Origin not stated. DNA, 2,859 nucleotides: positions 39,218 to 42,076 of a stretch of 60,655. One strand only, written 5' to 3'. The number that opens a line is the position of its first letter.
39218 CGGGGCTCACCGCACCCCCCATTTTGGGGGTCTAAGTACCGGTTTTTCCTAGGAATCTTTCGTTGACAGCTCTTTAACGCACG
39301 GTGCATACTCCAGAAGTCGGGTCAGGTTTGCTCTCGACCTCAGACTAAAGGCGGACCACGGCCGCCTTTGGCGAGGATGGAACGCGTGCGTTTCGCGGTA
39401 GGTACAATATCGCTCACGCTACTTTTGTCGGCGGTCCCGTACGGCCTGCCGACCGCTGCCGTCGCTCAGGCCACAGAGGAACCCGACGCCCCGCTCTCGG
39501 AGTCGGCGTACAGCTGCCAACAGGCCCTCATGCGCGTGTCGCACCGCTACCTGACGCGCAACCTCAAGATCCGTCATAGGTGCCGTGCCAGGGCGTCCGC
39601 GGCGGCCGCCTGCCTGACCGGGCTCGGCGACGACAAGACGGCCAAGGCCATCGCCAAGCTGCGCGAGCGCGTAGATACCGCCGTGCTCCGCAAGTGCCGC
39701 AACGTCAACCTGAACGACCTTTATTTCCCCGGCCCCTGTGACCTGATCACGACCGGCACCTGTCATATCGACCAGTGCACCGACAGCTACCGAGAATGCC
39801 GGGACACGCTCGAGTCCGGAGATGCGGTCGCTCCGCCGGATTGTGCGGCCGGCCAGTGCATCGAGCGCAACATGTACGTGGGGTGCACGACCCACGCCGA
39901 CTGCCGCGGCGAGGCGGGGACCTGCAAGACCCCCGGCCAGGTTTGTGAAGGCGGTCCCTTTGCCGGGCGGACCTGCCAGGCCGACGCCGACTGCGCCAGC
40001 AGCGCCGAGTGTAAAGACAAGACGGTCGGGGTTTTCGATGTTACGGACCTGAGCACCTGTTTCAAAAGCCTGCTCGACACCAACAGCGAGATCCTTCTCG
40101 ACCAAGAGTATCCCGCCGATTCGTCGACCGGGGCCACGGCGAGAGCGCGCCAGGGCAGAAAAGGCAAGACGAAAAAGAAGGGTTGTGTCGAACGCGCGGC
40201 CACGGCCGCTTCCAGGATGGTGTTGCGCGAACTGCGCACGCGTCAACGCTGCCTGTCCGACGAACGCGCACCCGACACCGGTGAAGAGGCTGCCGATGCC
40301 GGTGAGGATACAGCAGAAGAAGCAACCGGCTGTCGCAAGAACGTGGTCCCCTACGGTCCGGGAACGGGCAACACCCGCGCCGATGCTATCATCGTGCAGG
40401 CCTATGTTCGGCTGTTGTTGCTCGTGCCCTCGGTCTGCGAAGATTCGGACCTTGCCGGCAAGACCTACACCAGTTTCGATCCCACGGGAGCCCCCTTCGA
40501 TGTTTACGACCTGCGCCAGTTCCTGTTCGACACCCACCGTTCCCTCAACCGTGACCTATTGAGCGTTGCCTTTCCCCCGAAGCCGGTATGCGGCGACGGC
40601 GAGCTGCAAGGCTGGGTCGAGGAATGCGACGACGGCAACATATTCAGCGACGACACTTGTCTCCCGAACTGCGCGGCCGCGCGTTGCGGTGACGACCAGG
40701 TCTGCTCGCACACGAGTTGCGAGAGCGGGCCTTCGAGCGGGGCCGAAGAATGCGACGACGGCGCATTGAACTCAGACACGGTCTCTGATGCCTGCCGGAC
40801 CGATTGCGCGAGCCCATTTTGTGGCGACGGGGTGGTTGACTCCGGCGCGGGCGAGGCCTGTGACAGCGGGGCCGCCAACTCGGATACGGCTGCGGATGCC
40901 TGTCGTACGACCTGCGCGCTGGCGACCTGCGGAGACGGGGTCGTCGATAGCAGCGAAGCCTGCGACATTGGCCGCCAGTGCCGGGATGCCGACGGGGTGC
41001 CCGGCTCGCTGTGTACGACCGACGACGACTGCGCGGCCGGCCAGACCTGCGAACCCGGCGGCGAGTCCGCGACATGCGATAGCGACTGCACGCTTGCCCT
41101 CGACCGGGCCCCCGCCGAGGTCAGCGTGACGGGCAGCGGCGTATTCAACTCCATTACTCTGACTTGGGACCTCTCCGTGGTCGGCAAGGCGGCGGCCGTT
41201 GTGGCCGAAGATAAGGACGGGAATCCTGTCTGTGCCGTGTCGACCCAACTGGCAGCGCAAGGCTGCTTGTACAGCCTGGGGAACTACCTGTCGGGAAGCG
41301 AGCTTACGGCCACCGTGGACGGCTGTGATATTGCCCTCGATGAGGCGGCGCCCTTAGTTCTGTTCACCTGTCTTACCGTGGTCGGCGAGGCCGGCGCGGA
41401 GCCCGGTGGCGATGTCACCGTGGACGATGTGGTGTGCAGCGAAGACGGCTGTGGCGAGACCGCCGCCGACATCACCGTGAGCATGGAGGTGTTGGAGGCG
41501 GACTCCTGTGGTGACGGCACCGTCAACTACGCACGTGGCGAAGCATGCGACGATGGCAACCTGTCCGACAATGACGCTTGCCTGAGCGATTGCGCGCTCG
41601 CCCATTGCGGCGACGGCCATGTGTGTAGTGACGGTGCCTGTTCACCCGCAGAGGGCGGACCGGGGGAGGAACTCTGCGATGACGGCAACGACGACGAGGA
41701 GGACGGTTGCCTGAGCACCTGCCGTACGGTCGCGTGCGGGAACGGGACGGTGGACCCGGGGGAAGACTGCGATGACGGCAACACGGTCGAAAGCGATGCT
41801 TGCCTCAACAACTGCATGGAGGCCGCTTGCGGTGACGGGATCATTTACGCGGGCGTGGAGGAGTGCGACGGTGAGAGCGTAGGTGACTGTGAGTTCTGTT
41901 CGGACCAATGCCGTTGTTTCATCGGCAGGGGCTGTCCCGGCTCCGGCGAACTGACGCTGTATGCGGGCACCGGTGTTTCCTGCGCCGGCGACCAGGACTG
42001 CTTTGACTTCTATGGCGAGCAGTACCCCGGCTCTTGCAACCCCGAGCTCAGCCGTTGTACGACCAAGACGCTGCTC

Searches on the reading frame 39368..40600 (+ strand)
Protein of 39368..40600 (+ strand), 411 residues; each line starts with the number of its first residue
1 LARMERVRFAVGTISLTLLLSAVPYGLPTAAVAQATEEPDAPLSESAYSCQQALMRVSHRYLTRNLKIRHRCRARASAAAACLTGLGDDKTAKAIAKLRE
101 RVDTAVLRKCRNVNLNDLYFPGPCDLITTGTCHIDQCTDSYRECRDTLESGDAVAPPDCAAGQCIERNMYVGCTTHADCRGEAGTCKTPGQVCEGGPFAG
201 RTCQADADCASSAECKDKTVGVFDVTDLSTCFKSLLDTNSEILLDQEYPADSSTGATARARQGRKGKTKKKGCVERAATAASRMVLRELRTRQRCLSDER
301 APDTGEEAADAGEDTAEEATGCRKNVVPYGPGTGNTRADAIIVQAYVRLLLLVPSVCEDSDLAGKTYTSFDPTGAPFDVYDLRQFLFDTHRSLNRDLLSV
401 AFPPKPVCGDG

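Call 64: search_protein_families(library=pfam, proteins=[window:39368-40600:+], max_evalue=5)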
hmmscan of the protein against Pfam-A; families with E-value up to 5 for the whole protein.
window:39368-40600:+ (411 aa): 1 family
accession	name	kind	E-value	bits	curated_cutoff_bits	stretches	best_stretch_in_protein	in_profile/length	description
PF23416.1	DUF7107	-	0.014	16.1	24.6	1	173-218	2-44/48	Domain of unknown function (DUF7107)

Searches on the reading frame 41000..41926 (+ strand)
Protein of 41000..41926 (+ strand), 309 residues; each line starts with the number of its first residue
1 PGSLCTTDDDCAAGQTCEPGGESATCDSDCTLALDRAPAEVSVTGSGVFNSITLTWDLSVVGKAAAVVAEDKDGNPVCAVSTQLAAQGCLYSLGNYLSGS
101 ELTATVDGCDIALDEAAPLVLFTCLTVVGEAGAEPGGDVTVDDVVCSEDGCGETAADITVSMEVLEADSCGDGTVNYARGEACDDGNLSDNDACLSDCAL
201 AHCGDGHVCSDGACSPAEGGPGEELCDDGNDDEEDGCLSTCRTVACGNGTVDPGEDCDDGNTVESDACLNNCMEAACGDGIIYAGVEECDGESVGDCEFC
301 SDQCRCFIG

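Call 64: search_protein_families(library=pfam, proteins=[window:41000-41926:+], max_evalue=5)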
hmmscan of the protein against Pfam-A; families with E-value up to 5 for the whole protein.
window:41000-41926:+ (309 aa): 1 family
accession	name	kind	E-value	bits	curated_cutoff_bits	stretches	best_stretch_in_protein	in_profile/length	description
PF13948.11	DUF4215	-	5.7e-11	43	27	3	240-272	16-46/47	Domain of unknown function (DUF4215)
